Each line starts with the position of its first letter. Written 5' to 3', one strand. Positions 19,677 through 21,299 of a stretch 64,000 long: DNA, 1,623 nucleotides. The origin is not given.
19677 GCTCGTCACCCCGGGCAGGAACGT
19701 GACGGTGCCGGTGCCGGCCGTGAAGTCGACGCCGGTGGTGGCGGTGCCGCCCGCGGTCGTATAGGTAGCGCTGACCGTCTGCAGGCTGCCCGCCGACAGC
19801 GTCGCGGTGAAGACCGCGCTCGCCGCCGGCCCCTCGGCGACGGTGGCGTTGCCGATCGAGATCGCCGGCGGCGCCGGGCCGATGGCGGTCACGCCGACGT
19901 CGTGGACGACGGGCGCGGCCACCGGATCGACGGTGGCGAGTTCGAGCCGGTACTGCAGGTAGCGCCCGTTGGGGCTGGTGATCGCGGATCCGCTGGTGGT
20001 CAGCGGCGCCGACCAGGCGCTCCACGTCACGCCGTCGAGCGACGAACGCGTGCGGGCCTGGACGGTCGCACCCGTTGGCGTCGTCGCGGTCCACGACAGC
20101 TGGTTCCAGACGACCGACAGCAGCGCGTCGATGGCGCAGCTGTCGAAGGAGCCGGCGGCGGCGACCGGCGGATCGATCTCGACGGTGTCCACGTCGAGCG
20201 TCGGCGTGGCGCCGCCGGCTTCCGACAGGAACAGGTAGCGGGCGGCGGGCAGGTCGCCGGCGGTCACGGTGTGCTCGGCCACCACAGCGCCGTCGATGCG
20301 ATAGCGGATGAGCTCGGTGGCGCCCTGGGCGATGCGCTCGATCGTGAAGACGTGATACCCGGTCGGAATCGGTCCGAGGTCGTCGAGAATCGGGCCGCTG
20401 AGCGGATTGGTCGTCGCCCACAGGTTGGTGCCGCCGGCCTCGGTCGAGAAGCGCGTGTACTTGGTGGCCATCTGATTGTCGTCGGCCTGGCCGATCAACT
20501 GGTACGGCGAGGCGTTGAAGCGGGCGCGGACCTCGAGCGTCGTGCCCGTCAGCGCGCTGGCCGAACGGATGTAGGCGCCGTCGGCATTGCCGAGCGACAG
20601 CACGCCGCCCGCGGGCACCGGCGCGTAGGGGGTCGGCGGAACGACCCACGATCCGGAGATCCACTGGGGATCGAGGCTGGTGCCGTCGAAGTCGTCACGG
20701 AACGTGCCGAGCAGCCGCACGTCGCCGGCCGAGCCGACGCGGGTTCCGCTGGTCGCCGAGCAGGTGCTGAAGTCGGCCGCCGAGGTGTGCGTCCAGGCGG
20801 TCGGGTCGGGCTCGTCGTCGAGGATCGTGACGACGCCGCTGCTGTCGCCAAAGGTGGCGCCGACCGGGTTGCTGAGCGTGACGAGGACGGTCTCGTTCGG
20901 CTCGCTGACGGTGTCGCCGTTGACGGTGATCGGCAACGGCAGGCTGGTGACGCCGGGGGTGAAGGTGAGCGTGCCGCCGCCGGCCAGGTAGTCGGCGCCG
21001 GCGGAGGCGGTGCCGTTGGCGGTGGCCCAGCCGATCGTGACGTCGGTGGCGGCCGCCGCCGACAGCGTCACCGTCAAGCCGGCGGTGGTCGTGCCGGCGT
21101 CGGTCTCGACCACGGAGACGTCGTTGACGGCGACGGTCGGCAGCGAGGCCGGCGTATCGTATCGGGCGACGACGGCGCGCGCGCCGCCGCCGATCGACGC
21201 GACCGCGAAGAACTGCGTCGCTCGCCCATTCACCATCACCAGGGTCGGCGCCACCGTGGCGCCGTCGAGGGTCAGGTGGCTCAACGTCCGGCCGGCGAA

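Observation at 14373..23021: Tandem paralogous giant secreted proteins built on a shared, unassigned ~580-aa N-terminal module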

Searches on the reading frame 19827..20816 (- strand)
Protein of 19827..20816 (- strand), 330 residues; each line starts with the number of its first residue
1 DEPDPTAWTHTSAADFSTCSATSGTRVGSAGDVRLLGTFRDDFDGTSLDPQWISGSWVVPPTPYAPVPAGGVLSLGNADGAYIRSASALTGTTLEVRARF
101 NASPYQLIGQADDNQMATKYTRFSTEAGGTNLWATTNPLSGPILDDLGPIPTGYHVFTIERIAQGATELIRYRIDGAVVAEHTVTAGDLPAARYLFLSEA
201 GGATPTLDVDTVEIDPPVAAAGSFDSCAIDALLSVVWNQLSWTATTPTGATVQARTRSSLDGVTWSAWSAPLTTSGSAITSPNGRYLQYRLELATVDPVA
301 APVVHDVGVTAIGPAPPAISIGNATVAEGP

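Call 49: find_homologous_proteins(query=window:19827-20816:-, max_evalue=0.00001)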
Query window:19827-20816:- (330 aa): 7 proteins with E <= 0.00001 among 8000 candidates.
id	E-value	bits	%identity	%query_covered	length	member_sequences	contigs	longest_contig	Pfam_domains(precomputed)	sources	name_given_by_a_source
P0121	2.2e-108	380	47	90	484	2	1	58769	-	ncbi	ncbi:MAG TPA: hypothetical protein VH497_18520, partial [Vicinamibacterales bacterium]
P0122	5.7e-78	280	49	91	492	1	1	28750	PF03160.21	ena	-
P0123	2.8e-38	150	57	32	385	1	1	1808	-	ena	-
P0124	8.7e-33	132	36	92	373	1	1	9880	PF13313.12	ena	-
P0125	1.8e-27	114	35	92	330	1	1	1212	-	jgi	jgi:hypothetical protein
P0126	5.8e-13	67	35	66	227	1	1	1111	-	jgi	jgi:hypothetical protein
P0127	7.2e-7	47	28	90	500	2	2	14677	-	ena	-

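Call 52: search_protein_families(library=pfam, proteins=[window:19827-20816:-, P0121, P0124, P0127], max_evalue=1)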
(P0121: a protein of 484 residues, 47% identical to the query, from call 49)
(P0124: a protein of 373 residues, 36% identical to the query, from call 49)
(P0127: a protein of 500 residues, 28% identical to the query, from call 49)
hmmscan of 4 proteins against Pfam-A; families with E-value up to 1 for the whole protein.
window:19827-20816:- (330 aa): 0 families

P0121 (484 aa): 1 family
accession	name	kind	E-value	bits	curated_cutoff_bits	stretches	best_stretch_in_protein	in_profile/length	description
PF24121.1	Cas8b_N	-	0.14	12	27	0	375-412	62-103/265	Type I-B CRISPR Cas8b N-terminal domain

P0124 (373 aa): 1 family
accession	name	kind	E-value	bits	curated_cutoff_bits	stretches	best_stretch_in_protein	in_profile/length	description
PF13313.11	DUF4082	-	3.8e-19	69.5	28.4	1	2-71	79-143/143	Domain of unknown function (DUF4082)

P0127 (500 aa): 3 families
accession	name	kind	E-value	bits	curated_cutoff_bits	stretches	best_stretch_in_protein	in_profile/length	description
PF11617.13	Cu-binding_MopE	-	0.00024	21.7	27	1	342-361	10-28/30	Putative metal-binding motif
PF00722.28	Glyco_hydro_16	-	0.00042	20.3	22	1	181-212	106-137/175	Glycosyl hydrolases family 16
PF13948.11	DUF4215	-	0.019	15.7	27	1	417-444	20-46/47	Domain of unknown function (DUF4215)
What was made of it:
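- On GH16 (for the B insert): No Pfam hit for the insert (call 52).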

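Call 57: predict_structure(alignment_id=A3)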
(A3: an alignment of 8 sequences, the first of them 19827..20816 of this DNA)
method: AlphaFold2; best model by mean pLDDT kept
length: 330 residues; sequences in the alignment: 8
mean_pLDDT: 79.2   pTM: 0.65
mean pLDDT of the five models: 79.2, 78.3, 77.2, 77.1, 76.3
residues with pLDDT >= 90: 125; 70-90: 129; 50-70: 39; < 50: 37
segments of 3 or more residues with pLDDT < 50: 1-36
pLDDT, mean of each block of 10 residues (from residue 1): 37 36 34 53 85 88 83 86 91 92 92 80 90 94 95 92 92 87 93 90 84 71 77 85 74 93 93 93 90 70 70 69 55
secondary structure, 60 per line:
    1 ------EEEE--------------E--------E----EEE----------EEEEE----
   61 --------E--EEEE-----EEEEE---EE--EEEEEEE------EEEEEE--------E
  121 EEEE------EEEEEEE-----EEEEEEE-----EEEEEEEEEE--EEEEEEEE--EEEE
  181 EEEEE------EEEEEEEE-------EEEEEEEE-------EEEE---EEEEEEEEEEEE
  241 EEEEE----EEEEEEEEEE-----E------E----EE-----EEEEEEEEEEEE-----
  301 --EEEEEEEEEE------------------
elements in order: E7-10 E39-41 E52-56 E72-75 E81-85 E93-99 E106-111 E120-124 E131-137 E143-149 E155-164 E167-174 E177-185 E192-199 E207-214 E222-225 E229-245 E250-259 E284-295 E303-312
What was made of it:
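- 19827..20816 (-): B-specific insert (aa 736-1065, overlapping the end of Calx-beta 1 by one codon): a ConA-like jelly roll plus a small beta-sandwich. Absent from A. AF2 pLDDT 79 (call 57).
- On GH16 (for the B insert): The model has pLDDT 79 (call 57).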

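Call 60: fold_search(model_id=the predicted structure, library=pdb)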
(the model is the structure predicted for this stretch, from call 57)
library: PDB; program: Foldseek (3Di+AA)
matches with E <= 10: 1657; with E <= 0.001: 122
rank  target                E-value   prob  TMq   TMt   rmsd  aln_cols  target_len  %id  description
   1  3i4i_A                3.9e-07  1.00  0.41  0.61   5.1       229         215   15  Crystal structure of a prokaryotic beta-1,3-1,4-glucanase (lichenase) derived from a mouse hindgut metagenome (released 2010-07-21)
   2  6t2r                  7.0e-07  1.00  0.39  0.51   6.9       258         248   14  Prominent members of the human gut microbiota express endo-acting O-glycanases to initiate mucin breakdown (released 2020-07-08)
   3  3dgt                  2.0e-06  1.00  0.41  0.48   4.9       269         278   18  The 1.5 A crystal structure of endo-1,3-beta-glucanase from Streptomyces sioyaensis (released 2008-09-02)
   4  1u0a_A                2.6e-06  1.00  0.38  0.56   6.5       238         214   13  Crystal structure of the engineered beta-1,3-1,4-endoglucanase H(A16-M) in complex with beta-glucan tetrasaccharide (released 2005-09-06)
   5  6ibu_B                3.3e-06  1.00  0.40  0.53   8.6       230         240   18  Apo Crh5 transglycosylase (released 2019-02-27)
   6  1mac_A                3.4e-06  1.00  0.36  0.54   6.0       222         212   15  CRYSTAL STRUCTURE AND SITE-DIRECTED MUTAGENESIS OF BACILLUS MACERANS ENDO-1,3-1,4-BETA-GLUCANASE (released 1995-02-27)
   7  1byh_A                3.4e-06  1.00  0.37  0.53   6.1       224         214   14  MOLECULAR AND ACTIVE-SITE STRUCTURE OF A BACILLUS (1-3,1-4)-BETA-GLUCANASE (released 1993-10-31)
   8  9xl7_A                3.8e-06  1.00  0.37  0.46   6.8       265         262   17  Crystal structure of the complex of the GH16 carrageenase SfGH16 from Saccharicrinis fermentans with an oligotetrasacc (released 2026-03-11)
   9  4bpz_B                3.9e-06  1.00  0.41  0.53   4.7       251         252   16  Crystal structure of lamA_E269S from Zobellia galactanivorans in complex with a trisaccharide of 1,3-1,4-beta-D-glucan (released 2013-12-18)
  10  4bpz_A                3.9e-06  1.00  0.40  0.51   5.0       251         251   16  Crystal structure of lamA_E269S from Zobellia galactanivorans in complex with a trisaccharide of 1,3-1,4-beta-D-glucan (released 2013-12-18)
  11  4bow_A                4.3e-06  1.00  0.41  0.53   4.9       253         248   15  Crystal structure of LamA_E269S from Z. galactanivorans in complex with laminaritriose and laminaritetraose (released 2013-12-18)
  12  4bq1_A                4.5e-06  1.00  0.41  0.52   5.0       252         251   15  Crystal structure of of LamAcat from Zobellia galactanivorans (released 2013-12-18)
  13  9xkt_A                4.5e-06  1.00  0.34  0.41   7.1       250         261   17  Crystal structure of the complex of the GH16 carrageenase SfGH16 from Saccharicrinis fermentans with an oligotetrasacc (released 2026-03-04)
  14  9xlc                  5.8e-06  1.00  0.36  0.44   7.6       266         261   16  Crystal structure of the GH16 carrageenase SfGH16 from Saccharicrinis fermentans (released 2026-03-11)
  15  6ibu_A                7.3e-06  1.00  0.40  0.53   8.5       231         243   17  Apo Crh5 transglycosylase (released 2019-02-27)
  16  3i4i_B                8.1e-06  1.00  0.40  0.59   4.7       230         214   15  Crystal structure of a prokaryotic beta-1,3-1,4-glucanase (lichenase) derived from a mouse hindgut metagenome (released 2010-07-21)
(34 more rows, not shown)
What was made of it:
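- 19827..20816 (-): Foldseek matches GH16 and lectin folds, E = 4e-7 (call 60).
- On GH16 (for the B insert): Foldseek matches 3i4i, 3dgt and 4bpz at E = 4e-7 to 4e-6, with target-normalised TM of 0.5-0.6 (call 60).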

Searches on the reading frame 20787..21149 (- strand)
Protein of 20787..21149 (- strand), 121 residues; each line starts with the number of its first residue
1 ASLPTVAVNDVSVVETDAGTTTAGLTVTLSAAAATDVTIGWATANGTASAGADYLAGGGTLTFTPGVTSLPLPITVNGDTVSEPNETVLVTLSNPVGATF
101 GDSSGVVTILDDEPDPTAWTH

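Call 70: search_protein_families(library=pfam, proteins=[window:20787-21149:-], max_evalue=1)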
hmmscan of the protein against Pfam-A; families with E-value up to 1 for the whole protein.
window:20787-21149:- (121 aa): 4 families
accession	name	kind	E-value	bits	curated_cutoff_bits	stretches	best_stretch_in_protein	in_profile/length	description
PF03160.20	Calx-beta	-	5e-17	62.5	27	1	10-112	14-118/119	Calx-beta domain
PF13753.12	SWM_repeat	-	0.052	14.2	27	1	67-97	42-72/86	Putative flagellar system-associated repeat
PF20579.4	LapA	-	0.076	13.8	27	0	19-102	16-84/99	LapA domain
PF07711.17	RabGGT_insert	-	0.2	12.3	24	1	81-120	7-45/103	Rab geranylgeranyl transferase alpha-subunit, insert domain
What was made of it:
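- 20814..21122 (-): B Calx-beta 1. Pfam PF03160, E = 5e-17 (call 70).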
